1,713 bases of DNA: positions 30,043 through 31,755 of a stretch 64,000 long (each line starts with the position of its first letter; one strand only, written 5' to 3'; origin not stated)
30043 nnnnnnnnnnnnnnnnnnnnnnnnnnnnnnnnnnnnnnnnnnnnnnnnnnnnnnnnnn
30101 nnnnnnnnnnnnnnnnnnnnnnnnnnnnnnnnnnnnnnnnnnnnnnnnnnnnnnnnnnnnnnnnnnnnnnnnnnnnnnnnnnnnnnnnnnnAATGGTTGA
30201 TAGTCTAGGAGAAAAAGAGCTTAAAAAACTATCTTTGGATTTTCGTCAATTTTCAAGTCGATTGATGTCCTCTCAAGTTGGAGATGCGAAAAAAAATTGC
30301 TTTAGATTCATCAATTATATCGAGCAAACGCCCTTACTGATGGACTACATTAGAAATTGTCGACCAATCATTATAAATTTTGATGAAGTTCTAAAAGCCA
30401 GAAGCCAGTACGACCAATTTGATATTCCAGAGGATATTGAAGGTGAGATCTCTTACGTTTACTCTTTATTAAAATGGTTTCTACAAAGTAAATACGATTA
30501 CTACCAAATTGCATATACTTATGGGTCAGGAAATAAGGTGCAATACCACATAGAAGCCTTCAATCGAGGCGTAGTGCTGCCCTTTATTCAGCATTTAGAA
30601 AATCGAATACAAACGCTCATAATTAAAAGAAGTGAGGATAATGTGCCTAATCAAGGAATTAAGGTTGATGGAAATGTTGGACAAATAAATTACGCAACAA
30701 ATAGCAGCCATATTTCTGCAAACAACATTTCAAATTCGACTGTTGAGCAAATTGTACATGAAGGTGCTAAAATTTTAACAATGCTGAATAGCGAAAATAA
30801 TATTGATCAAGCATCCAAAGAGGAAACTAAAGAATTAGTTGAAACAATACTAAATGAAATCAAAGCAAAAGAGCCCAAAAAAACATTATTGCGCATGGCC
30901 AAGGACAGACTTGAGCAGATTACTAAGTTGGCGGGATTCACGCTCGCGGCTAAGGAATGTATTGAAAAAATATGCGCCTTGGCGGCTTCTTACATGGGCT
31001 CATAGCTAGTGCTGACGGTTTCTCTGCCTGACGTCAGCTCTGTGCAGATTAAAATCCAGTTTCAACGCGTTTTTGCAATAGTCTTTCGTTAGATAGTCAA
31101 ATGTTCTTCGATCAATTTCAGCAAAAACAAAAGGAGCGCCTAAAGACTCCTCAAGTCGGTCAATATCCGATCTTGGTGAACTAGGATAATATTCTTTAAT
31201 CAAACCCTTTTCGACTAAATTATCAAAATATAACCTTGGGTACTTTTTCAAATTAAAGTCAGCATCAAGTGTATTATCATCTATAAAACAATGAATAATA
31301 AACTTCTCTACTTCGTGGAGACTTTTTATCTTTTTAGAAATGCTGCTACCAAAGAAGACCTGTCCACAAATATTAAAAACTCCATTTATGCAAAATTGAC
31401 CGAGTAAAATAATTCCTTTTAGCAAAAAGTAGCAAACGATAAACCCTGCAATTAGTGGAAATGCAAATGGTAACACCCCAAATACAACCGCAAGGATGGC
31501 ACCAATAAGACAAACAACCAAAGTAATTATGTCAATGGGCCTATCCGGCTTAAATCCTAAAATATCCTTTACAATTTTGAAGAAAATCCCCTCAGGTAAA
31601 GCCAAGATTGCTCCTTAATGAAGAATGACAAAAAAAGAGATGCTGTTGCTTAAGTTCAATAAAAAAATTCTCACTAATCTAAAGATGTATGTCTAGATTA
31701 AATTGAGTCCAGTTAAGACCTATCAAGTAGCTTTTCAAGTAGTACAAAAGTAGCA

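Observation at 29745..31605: Three uncharacterised genes piggy-backed on the R-M operon: candidate novel defence or abortive-infection module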

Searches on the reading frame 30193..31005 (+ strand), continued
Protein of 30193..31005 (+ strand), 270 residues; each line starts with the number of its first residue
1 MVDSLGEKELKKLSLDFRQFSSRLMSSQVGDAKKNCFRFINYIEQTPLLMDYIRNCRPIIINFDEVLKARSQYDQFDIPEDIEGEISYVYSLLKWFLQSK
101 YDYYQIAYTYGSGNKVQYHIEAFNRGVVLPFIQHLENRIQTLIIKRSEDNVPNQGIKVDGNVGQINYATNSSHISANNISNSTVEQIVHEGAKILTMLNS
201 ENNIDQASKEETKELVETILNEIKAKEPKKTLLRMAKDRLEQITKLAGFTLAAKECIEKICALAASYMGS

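Call 94: search_protein_families(library=pfam, proteins=[L020:8909-13192:-, L020:13126-14118:-, L020:14660-16372:-, L020:6834-7433:+, L020:4115-5611:-, L020:1591-3678:-, L027:4292-5851:+, L027:6216-7328:+, L027:9300-10862:+, L027:857-1549:+], max_evalue=0.001)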
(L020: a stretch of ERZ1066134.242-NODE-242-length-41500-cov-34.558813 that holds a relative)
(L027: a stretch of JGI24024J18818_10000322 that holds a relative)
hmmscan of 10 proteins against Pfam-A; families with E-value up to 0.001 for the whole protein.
L020:8909-13192:- (1427 aa): 5 families
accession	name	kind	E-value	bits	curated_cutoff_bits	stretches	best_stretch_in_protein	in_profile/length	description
PF07669.17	Eco57I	-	2.2e-19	70.6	25.3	1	718-994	2-140/171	Eco57I restriction-modification methylase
PF20473.4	MmeI_Mtase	-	6.7e-14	52.1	27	1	927-1026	138-236/259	MmeI, DNA-methyltransferase domain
PF20466.3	MmeI_TRD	-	5.4e-10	39.4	27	1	1214-1278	142-206/207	MmeI, target recognition domain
PF20464.3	MmeI_N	-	4.4e-05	24.3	27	1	162-277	85-180/181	MmeI, N-terminal domain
PF02384.22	N6_Mtase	-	0.00092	19.1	20.4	0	594-664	23-70/311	N-6 DNA Methylase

L020:13126-14118:- (330 aa): 0 families

L020:14660-16372:- (570 aa): 1 family
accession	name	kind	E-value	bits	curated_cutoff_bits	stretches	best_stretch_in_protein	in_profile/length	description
PF00271.37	Helicase_C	-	2.9e-18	66.6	23.5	1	43-150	12-110/110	Helicase conserved C-terminal domain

L020:6834-7433:+ (199 aa): 1 family
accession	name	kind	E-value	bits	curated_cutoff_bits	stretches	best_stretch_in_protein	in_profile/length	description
PF06114.19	Peptidase_M78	-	9.2e-16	58.2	22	1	78-173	27-123/123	IrrE N-terminal-like domain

L020:4115-5611:- (498 aa): 2 families
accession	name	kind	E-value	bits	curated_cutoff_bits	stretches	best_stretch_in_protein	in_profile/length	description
PF00899.27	ThiF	-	2.5e-41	141.8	28.1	1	211-477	2-237/238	ThiF family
PF14464.11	Prok-JAB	-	4.1e-10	40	25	1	47-167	12-103/114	Prokaryotic homologs of the JAB domain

L020:1591-3678:- (695 aa): 7 families
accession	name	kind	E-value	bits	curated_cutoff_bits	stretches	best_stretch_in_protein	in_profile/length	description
PF00580.27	UvrD-helicase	-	5.1e-19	69.4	23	1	213-491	1-266/271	UvrD/REP helicase N-terminal domain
PF13361.12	UvrD_C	-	2e-11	44.3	25.6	1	599-671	278-345/350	UvrD-like helicase C-terminal domain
PF13245.12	AAA_19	-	5e-09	36.9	25.1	1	228-477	11-132/134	AAA domain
PF13086.12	AAA_11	-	9.3e-08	32.6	27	1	212-444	1-222/257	AAA domain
PF13191.12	AAA_16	-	3.5e-06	28.1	32.6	1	229-334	25-128/167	AAA ATPase domain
PF13401.12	AAA_22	-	4.4e-05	24.2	27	0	229-314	6-72/130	AAA domain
PF13538.12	UvrD_C_2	-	8.9e-05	22.7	27.4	0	652-671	32-51/52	UvrD-like helicase C-terminal domain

L027:4292-5851:+ (519 aa): 7 families
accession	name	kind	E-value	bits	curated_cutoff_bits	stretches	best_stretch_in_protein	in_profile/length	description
PF12796.13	Ank_2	-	2.6e-44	150.1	27.3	3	293-382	1-87/90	Ankyrin repeats (3 copies)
PF00023.36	Ank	-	8.9e-35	117.2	21.1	3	322-352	2-32/33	Ankyrin repeat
PF13637.12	Ank_4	-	6.4e-27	93.5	22.7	4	327-375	2-50/50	Ankyrin repeats (many copies)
PF13857.12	Ank_5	-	3e-25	88.5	27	2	310-362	3-56/56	Ankyrin repeats (many copies)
PF13606.12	Ank_3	-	1.4e-19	68.3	22.3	0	322-349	2-29/30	Ankyrin repeat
PF24521.3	Ank_KRIT1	-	2e-11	44.2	80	0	357-452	20-115/149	KRIT1 ankyrin-repeats domain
PF23745.1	ANK_LRRK2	-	5.8e-07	29.9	27.5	0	424-513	32-113/130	LRRK2 ANK repeat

L027:6216-7328:+ (370 aa): 7 families
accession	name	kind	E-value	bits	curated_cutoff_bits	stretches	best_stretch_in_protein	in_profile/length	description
PF00004.35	AAA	-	5.9e-19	69.3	21.2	1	151-282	1-130/131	ATPase family associated with various cellular activities (AAA)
PF17866.7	AAA_lid_6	-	5.2e-18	65.3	24.3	1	321-367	14-60/60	AAA lid domain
PF13401.12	AAA_22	-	2.2e-06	28.4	27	0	147-173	4-30/130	AAA domain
PF01078.27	Mg_chelatase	-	0.00036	20.5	20.3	0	148-187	22-58/207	Magnesium chelatase, subunit ChlI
PF13604.12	AAA_30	-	0.0006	20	27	1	146-225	16-102/191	AAA domain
PF05496.18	RuvB_N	-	0.00095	19.4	27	0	147-228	32-101/159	Holliday junction DNA helicase RuvB P-loop domain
PF13238.12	AAA_18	-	0.00097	20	29.4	0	153-173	3-27/128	AAA domain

L027:9300-10862:+ (520 aa): 0 families

L027:857-1549:+ (230 aa): 1 family
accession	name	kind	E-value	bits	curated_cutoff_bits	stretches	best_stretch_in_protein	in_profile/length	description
PF12787.12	EcsC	-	1.5e-12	48.2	30.4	1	58-213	88-235/240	EcsC protein family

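Call 104: fold_search(model_id=the predicted structure, library=viral)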
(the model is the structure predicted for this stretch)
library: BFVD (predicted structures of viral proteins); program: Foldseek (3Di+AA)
matches with E <= 10: 189; with E <= 0.001: 0
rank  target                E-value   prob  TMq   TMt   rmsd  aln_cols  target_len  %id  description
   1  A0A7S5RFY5            3.1e-01  0.38  0.26  0.14  19.5       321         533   10  (no name in the UniProt tables at hand)
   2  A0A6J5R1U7            4.4e-01  0.90  0.22  0.42  12.3       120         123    8  Uncharacterized protein [uncultured Caudovirales phage]
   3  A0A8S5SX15            4.6e-01  0.35  0.23  0.20  27.4       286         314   10  Uncharacterized protein [Siphoviridae sp. ctDOT22]
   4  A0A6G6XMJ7            4.8e-01  0.18  0.19  0.10  21.2       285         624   10  (no name in the UniProt tables at hand)
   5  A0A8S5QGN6            5.3e-01  0.77  0.28  0.29  19.9       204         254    8  Uncharacterized protein [Siphoviridae sp. ctsi73]
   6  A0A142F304            5.3e-01  0.16  0.20  0.06  21.5       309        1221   12  Non-structural protein [Providence virus]
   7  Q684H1                6.1e-01  0.18  0.22  0.21  23.1       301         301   12  (no name in the UniProt tables at hand)
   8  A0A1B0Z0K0            6.7e-01  0.97  0.24  0.57   3.6        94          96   11  (no name in the UniProt tables at hand)
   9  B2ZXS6                7.0e-01  0.77  0.23  0.42  10.8       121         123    8  Uncharacterized protein [Ralstonia phage phiRSL1]
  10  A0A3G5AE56            8.5e-01  0.21  0.23  0.25  21.5       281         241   11  Uncharacterized protein [Satyrvirus sp.]
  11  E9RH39                8.9e-01  0.10  0.18  0.11  18.4       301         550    8  GP25 [Guinea pig cytomegalovirus (strain 22122)]
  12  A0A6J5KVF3            8.9e-01  0.07  0.14  0.10  20.9       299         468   11  Uncharacterized protein [uncultured Caudovirales phage]
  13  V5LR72                1.1e+00  0.69  0.26  0.41  18.9       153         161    8  (no name in the UniProt tables at hand)
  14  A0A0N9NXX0            1.1e+00  0.38  0.28  0.35  13.8       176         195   13  Uncharacterized protein [Acidianus bottle-shaped virus 2 strain ABV2]
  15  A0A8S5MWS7            1.1e+00  0.03  0.11  0.08  20.6       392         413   10  Uncharacterized protein [Myoviridae sp. ct3wi9]
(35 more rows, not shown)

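Call 107: search_protein_families(library=pfam, proteins=[L005:23-2683:+, L005:4163-5473:+, L018:1023-1421:+, L018:1578-2561:+, L021:1213-1812:+, L021:858-1211:+, L021:3284-3883:-, L009:6819-7895:+, L009:8349-8906:+, L009:3442-5316:+], max_evalue=0.001)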
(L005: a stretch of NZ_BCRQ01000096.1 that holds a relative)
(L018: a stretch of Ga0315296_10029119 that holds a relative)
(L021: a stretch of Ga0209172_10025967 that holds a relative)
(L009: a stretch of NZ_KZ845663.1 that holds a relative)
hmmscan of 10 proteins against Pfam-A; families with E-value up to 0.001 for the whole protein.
L005:23-2683:+ (886 aa): 5 families
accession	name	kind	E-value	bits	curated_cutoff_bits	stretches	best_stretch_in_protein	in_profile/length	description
PF18766.7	SWI2_SNF2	-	2e-75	253.7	26.7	1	132-360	1-216/221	SWI2/SNF2 ATPase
PF11867.13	T1RH-like_C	-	6.1e-69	233.3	26.8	1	551-879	2-327/329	Type I restriction enzyme HindI endonuclease subunit-like, C-terminal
PF04313.20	HSDR_N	-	8.3e-21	75.2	25.1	1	2-67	125-191/198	Type I restriction enzyme R protein N terminus (HSDR_N)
PF22679.2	T1R_D3-like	-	4.2e-19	69.9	27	1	457-533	78-156/158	Type I restriction enzyme subunit R domain 3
PF04851.21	ResIII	-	3.5e-18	66.5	22.5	1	144-300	11-163/164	Type III restriction enzyme, res subunit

L005:4163-5473:+ (436 aa): 11 families
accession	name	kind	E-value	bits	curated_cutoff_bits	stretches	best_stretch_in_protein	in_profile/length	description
PF13676.11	TIR_2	-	1.8e-14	54.7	28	1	7-106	1-93/122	TIR domain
PF20308.4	TPR-S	-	9.1e-14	52.3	27.6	1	226-332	1-101/102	Tetratricopeptide Repeats-Sensor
PF13428.12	TPR_14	-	6.2e-10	39.2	23.5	0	371-397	8-34/44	Tetratricopeptide repeat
PF14559.12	TPR_19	-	1.5e-09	38.5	25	0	222-280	2-61/68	Tetratricopeptide repeat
PF07719.23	TPR_2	-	1.5e-09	37.6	27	0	369-396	6-33/34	Tetratricopeptide repeat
PF00515.34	TPR_1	-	1.2e-07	31.7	27.8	0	370-396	7-33/34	Tetratricopeptide repeat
PF13432.12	TPR_16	-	4e-07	30.8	32.7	0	370-396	3-29/65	Tetratricopeptide repeat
PF13281.12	MAP3K_TRAF_bd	-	2.4e-06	27.3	24.1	1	279-341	209-272/371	MAP3K TRAFs-binding domain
PF23914.1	TPR_CcmH_CycH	-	5.8e-05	23.4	42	0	303-398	64-155/158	Cytochrome c-type biogenesis protein H TPR domain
PF13181.12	TPR_8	-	0.00019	21.7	25.7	0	370-396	7-33/34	Tetratricopeptide repeat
PF13424.12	TPR_12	-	0.0002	21.9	30.1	0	335-391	15-72/77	Tetratricopeptide repeat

L018:1023-1421:+ (132 aa): 2 families
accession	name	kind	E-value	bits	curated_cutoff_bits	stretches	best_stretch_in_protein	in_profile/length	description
PF07719.23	TPR_2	-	0.0007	20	27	0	41-71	1-31/34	Tetratricopeptide repeat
PF13174.12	TPR_6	-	0.00096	20.1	26.3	0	77-104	2-29/33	Tetratricopeptide repeat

L018:1578-2561:+ (327 aa): 1 family
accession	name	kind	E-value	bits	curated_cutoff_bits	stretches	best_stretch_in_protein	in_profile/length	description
PF13208.11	TerB_N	-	1.6e-16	61.1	25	1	54-193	18-169/207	TerB N-terminal domain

L021:1213-1812:+ (199 aa): 1 family
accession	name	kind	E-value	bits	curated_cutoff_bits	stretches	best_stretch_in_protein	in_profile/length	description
PF06114.19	Peptidase_M78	-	1.1e-15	57.9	22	1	78-173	27-123/123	IrrE N-terminal-like domain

L021:858-1211:+ (117 aa): 2 families
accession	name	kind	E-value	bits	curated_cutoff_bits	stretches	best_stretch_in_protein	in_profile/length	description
PF01381.28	HTH_3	-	7.6e-06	26.3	23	1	18-57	4-44/55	Helix-turn-helix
PF13560.12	HTH_31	-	1.4e-05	25.8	27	1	17-57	8-50/64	Helix-turn-helix domain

L021:3284-3883:- (199 aa): 0 families

L009:6819-7895:+ (358 aa): 0 families

L009:8349-8906:+ (185 aa): 0 families

L009:3442-5316:+ (624 aa): 1 family
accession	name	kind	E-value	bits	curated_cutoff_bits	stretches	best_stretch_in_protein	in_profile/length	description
PF00069.31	Pkinase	-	1.3e-10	41.6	31.7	1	321-436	95-209/263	Protein kinase domain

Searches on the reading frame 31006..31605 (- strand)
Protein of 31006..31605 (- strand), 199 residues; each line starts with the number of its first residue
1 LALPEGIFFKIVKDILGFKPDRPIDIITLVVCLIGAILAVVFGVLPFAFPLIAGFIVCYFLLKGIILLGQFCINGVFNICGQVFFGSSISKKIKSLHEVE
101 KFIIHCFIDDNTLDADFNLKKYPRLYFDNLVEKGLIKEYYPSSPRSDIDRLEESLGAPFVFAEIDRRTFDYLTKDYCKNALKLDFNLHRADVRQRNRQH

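Call 3: search_protein_families(library=pfam, proteins=[window:31006-31605:-], max_evalue=1)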
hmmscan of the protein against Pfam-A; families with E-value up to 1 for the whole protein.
window:31006-31605:- (199 aa): 0 families

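Call 4: search_protein_families(library=padloc, proteins=[window:31006-31605:-], max_evalue=1)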
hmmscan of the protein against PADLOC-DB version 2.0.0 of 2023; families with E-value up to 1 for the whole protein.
window:31006-31605:- (199 aa): 0 families

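Call 5: search_protein_families(library=ncbifam, proteins=[window:31006-31605:-], max_evalue=1)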
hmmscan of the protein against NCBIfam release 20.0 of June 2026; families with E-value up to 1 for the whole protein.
window:31006-31605:- (199 aa): 0 families

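Call 6: search_protein_families(library=phrogs, proteins=[window:31006-31605:-], max_evalue=1)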
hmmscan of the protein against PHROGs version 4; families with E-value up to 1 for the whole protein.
window:31006-31605:- (199 aa): 5 families
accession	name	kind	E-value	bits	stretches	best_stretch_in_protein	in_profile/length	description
phrog_37631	-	unknown function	0.0096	16.5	1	22-94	47-117/272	-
phrog_34399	-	unknown function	0.04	14.9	1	21-61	2-42/57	-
phrog_23847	-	unknown function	0.1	13.6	1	71-122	37-86/125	-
phrog_27014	-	unknown function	0.15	12.9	1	74-133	22-80/187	-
phrog_404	-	tail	0.39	11.8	0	17-43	8-34/118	minor tail protein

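Call 21: find_homologous_proteins(query=window:31006-31605:-, max_evalue=0.01)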
Query window:31006-31605:- (199 aa): 1 proteins with E <= 0.01 among 190 candidates.
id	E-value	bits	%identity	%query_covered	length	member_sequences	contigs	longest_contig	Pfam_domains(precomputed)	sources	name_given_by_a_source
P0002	5.8e-129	446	100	100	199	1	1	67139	-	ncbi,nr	ncbi:MAG: hypothetical protein IT289_12520 [Oligoflexia bacterium]|nr:hypothetical protein [Oligofle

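Call 72: search_dna_similar(query=window:31006-31605:-, collection=plasmids, mode=protein, max_evalue=1, max_rows=10)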
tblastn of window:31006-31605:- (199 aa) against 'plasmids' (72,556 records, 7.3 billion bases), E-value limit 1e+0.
No match.

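Call 73: search_dna_similar(query=window:31006-31605:-, collection=phages, mode=protein, max_evalue=1, max_rows=10)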
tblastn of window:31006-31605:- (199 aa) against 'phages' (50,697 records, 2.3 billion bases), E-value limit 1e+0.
No match.

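Call 74: search_solved_structures(query=window:31006-31605:-, max_evalue=10)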
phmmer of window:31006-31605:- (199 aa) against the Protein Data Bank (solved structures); distinct sequences matched with E-value up to 10: 10.
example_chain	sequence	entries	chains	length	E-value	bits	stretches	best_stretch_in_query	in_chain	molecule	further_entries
5uhs_A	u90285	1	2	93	0.25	14.2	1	15-64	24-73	Sugar transporter SemiSWEET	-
7tut_9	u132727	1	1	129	0.36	13.7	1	5-58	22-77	Obligate partner of TMCO1 insertase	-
9kax_A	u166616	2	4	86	0.38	13.6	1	15-68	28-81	Sugar transporter SemiSWEET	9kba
2lm9_A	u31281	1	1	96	0.88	12.4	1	95-153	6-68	Blo t 21 allergen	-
4mzj_A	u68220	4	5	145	0.99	12.2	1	117-181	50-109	Myosin A tail domain interacting protein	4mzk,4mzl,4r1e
2qac_A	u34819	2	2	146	1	12.2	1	117-181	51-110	Myosin A tail domain interacting protein MTIP | MYOSIN A TAIL DOMAIN INTERACTING PROTEIN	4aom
6zn3_B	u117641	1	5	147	1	12.2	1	117-181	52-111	Myosin A tail domain interacting protein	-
4utp_A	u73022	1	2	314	1.2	12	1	99-156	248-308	MANGANESE ABC TRANSPORTER SUBSTRATE-BINDING LIPOPROTEIN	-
3zk8_A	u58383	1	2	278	1.5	11.6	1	99-155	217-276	MANGANESE ABC TRANSPORTER SUBSTRATE-BINDING LIPOPROTEIN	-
3zk7_A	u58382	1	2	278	1.5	11.6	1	99-155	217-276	MANGANESE ABC TRANSPORTER SUBSTRATE-BINDING LIPOPROTEIN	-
